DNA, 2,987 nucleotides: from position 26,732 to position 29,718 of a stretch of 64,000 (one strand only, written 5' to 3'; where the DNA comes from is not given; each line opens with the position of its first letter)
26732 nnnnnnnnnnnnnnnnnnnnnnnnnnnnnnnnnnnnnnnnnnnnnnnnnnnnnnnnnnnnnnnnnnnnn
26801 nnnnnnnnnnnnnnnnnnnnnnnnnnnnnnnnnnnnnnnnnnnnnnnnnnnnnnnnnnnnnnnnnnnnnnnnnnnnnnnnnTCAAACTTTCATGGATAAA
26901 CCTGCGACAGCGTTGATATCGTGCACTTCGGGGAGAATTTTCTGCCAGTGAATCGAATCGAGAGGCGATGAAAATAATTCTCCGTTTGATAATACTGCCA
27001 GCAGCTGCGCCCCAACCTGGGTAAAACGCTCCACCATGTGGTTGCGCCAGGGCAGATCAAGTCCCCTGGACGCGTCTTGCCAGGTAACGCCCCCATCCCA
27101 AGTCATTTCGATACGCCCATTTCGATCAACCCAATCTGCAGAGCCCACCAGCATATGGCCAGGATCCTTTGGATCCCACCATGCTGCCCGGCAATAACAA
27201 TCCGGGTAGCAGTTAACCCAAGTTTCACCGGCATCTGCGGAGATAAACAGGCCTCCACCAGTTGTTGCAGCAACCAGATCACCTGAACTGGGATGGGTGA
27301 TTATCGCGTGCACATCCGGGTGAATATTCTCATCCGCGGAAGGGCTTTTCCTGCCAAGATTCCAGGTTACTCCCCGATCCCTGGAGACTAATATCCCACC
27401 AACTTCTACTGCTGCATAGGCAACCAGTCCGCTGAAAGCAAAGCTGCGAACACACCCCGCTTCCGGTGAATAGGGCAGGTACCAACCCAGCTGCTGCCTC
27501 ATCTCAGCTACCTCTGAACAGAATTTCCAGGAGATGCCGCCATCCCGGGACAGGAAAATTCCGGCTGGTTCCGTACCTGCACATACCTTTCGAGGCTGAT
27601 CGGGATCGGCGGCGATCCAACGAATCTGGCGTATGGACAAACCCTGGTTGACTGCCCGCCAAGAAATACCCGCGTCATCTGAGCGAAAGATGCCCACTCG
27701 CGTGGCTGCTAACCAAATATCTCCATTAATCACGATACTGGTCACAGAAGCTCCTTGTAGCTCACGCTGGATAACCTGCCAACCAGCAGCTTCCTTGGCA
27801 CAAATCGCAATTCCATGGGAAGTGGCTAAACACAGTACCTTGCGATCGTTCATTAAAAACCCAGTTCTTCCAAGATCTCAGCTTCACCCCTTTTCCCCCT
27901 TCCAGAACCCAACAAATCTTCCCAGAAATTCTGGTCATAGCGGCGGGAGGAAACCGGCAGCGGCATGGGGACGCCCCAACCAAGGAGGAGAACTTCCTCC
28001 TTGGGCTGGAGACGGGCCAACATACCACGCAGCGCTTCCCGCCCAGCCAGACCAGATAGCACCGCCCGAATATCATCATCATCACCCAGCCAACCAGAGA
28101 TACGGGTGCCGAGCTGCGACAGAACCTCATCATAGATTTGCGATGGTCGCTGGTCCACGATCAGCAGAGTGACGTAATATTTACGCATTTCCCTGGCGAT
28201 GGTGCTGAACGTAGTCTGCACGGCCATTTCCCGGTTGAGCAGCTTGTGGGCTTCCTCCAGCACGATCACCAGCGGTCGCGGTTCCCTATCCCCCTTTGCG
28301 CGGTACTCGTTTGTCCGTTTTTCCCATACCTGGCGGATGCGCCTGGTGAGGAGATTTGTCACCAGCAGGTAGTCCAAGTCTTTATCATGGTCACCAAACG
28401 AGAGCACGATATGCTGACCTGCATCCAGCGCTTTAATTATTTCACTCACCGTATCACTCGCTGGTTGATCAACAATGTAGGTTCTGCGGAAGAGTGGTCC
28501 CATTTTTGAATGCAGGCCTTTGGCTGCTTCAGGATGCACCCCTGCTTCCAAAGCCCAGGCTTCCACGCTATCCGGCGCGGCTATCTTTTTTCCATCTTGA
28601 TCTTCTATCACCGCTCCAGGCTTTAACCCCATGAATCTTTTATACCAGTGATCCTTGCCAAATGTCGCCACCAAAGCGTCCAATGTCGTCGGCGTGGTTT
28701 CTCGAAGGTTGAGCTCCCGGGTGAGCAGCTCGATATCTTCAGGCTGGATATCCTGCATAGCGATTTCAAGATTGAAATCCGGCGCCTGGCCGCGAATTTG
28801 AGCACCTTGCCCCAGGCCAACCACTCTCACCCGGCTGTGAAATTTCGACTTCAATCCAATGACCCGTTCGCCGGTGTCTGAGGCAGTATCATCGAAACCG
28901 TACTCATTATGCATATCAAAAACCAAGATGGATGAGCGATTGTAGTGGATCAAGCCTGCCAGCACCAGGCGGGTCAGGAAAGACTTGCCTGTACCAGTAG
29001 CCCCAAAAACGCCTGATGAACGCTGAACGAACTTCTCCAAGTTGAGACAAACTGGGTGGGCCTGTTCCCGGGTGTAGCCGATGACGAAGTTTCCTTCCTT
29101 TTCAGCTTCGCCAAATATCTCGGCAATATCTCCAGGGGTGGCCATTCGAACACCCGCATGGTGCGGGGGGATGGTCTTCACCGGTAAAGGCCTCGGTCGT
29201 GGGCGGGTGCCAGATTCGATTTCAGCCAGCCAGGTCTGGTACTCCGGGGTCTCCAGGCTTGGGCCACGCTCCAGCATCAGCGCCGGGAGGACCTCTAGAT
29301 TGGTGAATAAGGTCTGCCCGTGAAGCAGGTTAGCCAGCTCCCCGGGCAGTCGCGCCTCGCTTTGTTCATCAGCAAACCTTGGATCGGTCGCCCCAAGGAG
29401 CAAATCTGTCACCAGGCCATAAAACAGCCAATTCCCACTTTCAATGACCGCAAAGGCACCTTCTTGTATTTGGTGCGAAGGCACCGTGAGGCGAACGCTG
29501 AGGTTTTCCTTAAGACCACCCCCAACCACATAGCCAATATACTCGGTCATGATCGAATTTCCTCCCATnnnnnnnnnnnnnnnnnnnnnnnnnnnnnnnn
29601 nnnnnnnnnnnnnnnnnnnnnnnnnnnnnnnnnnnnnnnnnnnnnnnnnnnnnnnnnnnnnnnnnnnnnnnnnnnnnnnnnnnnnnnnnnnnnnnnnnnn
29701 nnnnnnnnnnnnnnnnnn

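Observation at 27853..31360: Three-gene NurA / standalone HAS-barrel / HerA operon with ATGA-coupled junctions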

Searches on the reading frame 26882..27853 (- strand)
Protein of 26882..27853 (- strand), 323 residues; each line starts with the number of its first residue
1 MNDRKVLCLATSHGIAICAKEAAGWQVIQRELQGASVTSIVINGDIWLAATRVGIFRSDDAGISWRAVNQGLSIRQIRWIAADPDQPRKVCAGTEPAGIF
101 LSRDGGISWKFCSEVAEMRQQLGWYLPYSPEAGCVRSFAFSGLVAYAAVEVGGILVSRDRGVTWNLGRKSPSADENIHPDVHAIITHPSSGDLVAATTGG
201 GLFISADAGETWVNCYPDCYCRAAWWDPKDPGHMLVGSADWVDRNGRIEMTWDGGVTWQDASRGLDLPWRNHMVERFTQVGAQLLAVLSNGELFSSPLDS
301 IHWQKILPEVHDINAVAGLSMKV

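Call 3: search_protein_families(library=pfam, proteins=[window:26882-27853:-], max_evalue=1)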
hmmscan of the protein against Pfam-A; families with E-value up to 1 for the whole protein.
window:26882-27853:- (323 aa): 3 families
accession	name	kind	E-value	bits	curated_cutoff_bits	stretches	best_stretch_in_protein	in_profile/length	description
PF02012.26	BNR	-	4.4e-12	44.5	27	2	100-110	1-11/12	BNR/Asp-box repeat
PF15902.12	Sortilin-Vps10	-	9.1e-11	41.6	33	2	55-111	3-59/446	Sortilin, neurotensin receptor 3,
PF15899.11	BNR_6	-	0.007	16.8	27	0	55-66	1-12/14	BNR-Asp box repeat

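Call 4: search_protein_families(library=ncbifam, proteins=[window:26882-27853:-], max_evalue=1)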
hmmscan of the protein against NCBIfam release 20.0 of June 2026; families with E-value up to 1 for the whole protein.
window:26882-27853:- (323 aa): 3 families
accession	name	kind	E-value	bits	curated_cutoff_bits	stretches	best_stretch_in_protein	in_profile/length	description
NF045728.1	glycosyl_F510_1955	equivalog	4.7e-23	81.7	175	3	151-263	114-215/246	F510_1955 family glycosylhydrolase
NF010237.0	PRK13684.1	equivalog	0.00037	19.6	326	1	13-165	25-165/334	photosynthesis system II assembly factor Ycf48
NF053688.1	BamI_Bacteroidota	equivalog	0.048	12.9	370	0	23-75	195-249/452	BamI family beta-barrel-assembly machinery protein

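Call 5: search_protein_families(library=padloc, proteins=[window:26882-27853:-], max_evalue=1)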
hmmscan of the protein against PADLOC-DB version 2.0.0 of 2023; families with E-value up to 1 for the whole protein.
window:26882-27853:- (323 aa): 0 families

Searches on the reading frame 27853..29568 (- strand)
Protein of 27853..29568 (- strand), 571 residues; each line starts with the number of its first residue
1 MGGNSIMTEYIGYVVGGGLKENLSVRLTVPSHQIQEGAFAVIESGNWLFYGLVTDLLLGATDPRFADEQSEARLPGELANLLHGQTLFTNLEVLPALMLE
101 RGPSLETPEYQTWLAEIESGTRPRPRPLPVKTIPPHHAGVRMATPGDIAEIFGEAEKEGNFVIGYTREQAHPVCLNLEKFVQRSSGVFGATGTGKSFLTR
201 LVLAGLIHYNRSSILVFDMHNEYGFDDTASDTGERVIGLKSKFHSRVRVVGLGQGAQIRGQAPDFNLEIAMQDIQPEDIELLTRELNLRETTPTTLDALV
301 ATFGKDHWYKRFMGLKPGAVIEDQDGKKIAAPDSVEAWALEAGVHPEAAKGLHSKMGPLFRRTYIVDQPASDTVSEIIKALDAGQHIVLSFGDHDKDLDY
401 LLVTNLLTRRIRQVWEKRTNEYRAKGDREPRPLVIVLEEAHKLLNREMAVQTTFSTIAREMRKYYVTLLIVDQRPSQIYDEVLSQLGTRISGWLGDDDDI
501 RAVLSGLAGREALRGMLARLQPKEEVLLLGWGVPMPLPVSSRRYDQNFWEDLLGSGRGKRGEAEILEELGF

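Call 3: search_protein_families(library=pfam, proteins=[window:27853-29568:-], max_evalue=1)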
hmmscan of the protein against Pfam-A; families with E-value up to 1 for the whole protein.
window:27853-29568:- (571 aa): 6 families
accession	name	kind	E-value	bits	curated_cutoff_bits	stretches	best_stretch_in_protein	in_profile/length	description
PF01935.23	DUF87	-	1.3e-25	91.3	23.2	1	162-411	2-220/220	Helicase HerA, central domain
PF05872.18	HerA_C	-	3e-06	26.6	22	1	425-491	251-318/502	Helicase HerA-like C-terminal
PF13401.12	AAA_22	-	0.00024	21.8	27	1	187-224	10-46/130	AAA domain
PF13191.12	AAA_16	-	0.012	16.5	32.6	0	187-204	29-46/167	AAA ATPase domain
PF00004.35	AAA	-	0.018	15.9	21.2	0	410-484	45-121/131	ATPase family associated with various cellular activities (AAA)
PF09378.16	HAS-barrel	-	0.16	12.6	25.2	1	11-69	1-57/90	HAS barrel domain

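Call 4: search_protein_families(library=ncbifam, proteins=[window:27853-29568:-], max_evalue=1)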
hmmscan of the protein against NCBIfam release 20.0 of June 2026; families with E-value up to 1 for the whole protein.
window:27853-29568:- (571 aa): 17 families
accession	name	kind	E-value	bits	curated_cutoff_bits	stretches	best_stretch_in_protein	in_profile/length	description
NF040937.1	HerA_Thermprot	equivalog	1.1e-22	80.2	800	2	374-504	297-424/487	DNA double-strand break repair helicase HerA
NF042943.1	HerA_antiphage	equivalog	7.8e-21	74.2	800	2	424-542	426-550/566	anti-phage-associated helicase HerA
NF042944.1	HerA_antiphage_2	equivalog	7.2e-19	67.9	850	2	425-539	421-540/576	anti-phage-associated helicase HerA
NF040819.1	helicase_HerA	equivalog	1.3e-14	53.7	970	2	410-490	381-463/561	DNA double-strand break repair helicase HerA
NF053655.1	CedD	equivalog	1.4e-13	50.3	600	2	399-523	387-508/527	DNA-translocating ATPase CedD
NF045975.1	VirB4_plasma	equivalog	2.3e-07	28.9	590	2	158-224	488-556/894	Mbov_0397 family ICE element conjugal transfer ATPase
NF033849.1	ser_rich_anae_1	subfamily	6.1e-07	27.2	650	1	423-510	1010-1106/1163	serine-rich protein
TIGR03925.1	T7SS_EccC_b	equivalog_domain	6.1e-05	21.5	346.55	2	148-219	334-401/564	type VII secretion protein EccCb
TIGR00929.1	VirB4_CagE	subfamily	9.2e-05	20.8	643.1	1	187-221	442-476/792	VirB4 family type IV secretion/conjugal transfer ATPase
TIGR03924.1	T7SS_EccC_a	equivalog_domain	0.00059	18.7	509.15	2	161-215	426-483/673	type VII secretion protein EccCa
NF045971.1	conju_CD1110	equivalog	0.0059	14.9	325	1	164-224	397-457/752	VirB4-like conjugal transfer ATPase, CD1110 family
NF010404.0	PRK13830.1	subfamily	0.038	11.7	810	1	185-220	459-494/818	conjugal transfer protein TrbE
NF041214.1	plasmid_TraB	equivalog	0.041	12.4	800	1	433-491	348-406/639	plasmid transfer protein TraB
TIGR02746.1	TraC-F-type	equivalog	0.068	11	567.05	0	427-473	637-683/800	type IV secretion system protein TraC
NF010447.0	PRK13873.1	equivalog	0.15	9.9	1020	1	187-221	446-480/815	conjugal transfer protein TrbE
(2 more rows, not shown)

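Call 5: search_protein_families(library=padloc, proteins=[window:27853-29568:-], max_evalue=1)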
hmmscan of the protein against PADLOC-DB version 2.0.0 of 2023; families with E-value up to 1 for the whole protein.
window:27853-29568:- (571 aa): 17 families
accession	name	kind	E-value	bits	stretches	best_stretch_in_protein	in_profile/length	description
PDLC04105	HerA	-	2.2e-31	107.1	2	420-537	414-531/576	-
PDLC04100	HerA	-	5e-21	73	2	424-536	432-550/580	-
PDLC02185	HerA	-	7.7e-21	72.4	2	424-541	438-561/585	-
PDLC04102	HerA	-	9.6e-19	65.1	2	420-539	497-617/654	-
PDLC04103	HerA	-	4.7e-18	62.9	2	429-540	438-555/579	-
PDLC02188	HerA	-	1.2e-16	58.7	2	428-505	424-506/578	-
PDLC04098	HerA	-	1.7e-16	57.9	2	419-540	514-645/686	-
PDLC04106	HerA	-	5e-15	53.1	2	426-503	505-590/667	-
PDLC04140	mad8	-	3.1e-13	47.9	1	163-507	6-266/314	mads_8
PDLC04097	HerA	-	6.4e-11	39.6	2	140-229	118-214/618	-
PDLC04104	HerA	-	1.5e-09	35.1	1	403-505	198-299/379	-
PDLC04107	HerA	-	3e-09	34.3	1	165-224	152-211/306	-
PDLC04099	HerA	-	8.2e-09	33.1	1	165-223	152-210/214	-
PDLC04101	HerA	-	1.1e-08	32.3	1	164-224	149-210/400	-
PDLC01055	HerA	-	1.1e-06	25.8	1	131-223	106-199/532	Type III coevolved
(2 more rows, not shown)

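Call 36: search_solved_structures(query=window:27853-29550:-, max_evalue=0.001, show_alignments=2)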
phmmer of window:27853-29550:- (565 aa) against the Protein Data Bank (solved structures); distinct sequences matched with E-value up to 0.001: 9.
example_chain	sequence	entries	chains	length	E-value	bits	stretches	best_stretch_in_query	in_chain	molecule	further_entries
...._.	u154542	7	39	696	6.7e-20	74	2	417-531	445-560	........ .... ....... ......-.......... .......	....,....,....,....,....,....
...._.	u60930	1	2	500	7.2e-17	64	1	367-536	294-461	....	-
8xau_A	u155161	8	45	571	5.3e-12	48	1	400-531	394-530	ATP-binding protein | HerA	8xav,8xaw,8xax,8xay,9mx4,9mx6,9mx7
9x1l_A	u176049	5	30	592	2.1e-10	42.7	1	425-533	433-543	DNA helicase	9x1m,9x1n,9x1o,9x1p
9c1m_M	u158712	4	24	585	1.2e-09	40.2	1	417-530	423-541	ATP-binding protein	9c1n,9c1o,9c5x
8yho_A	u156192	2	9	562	1.9e-09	39.6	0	382-501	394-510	DUF87 domain-containing protein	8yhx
8j4u_M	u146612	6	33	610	7.5e-09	37.6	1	419-534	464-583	Nucleoside triphosphate hydrolase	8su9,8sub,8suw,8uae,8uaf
8ziq_M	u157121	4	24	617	3e-08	35.6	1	397-526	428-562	HerA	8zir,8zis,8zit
8wet_A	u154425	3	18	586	3.3e-07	32.2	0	420-497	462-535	TdpA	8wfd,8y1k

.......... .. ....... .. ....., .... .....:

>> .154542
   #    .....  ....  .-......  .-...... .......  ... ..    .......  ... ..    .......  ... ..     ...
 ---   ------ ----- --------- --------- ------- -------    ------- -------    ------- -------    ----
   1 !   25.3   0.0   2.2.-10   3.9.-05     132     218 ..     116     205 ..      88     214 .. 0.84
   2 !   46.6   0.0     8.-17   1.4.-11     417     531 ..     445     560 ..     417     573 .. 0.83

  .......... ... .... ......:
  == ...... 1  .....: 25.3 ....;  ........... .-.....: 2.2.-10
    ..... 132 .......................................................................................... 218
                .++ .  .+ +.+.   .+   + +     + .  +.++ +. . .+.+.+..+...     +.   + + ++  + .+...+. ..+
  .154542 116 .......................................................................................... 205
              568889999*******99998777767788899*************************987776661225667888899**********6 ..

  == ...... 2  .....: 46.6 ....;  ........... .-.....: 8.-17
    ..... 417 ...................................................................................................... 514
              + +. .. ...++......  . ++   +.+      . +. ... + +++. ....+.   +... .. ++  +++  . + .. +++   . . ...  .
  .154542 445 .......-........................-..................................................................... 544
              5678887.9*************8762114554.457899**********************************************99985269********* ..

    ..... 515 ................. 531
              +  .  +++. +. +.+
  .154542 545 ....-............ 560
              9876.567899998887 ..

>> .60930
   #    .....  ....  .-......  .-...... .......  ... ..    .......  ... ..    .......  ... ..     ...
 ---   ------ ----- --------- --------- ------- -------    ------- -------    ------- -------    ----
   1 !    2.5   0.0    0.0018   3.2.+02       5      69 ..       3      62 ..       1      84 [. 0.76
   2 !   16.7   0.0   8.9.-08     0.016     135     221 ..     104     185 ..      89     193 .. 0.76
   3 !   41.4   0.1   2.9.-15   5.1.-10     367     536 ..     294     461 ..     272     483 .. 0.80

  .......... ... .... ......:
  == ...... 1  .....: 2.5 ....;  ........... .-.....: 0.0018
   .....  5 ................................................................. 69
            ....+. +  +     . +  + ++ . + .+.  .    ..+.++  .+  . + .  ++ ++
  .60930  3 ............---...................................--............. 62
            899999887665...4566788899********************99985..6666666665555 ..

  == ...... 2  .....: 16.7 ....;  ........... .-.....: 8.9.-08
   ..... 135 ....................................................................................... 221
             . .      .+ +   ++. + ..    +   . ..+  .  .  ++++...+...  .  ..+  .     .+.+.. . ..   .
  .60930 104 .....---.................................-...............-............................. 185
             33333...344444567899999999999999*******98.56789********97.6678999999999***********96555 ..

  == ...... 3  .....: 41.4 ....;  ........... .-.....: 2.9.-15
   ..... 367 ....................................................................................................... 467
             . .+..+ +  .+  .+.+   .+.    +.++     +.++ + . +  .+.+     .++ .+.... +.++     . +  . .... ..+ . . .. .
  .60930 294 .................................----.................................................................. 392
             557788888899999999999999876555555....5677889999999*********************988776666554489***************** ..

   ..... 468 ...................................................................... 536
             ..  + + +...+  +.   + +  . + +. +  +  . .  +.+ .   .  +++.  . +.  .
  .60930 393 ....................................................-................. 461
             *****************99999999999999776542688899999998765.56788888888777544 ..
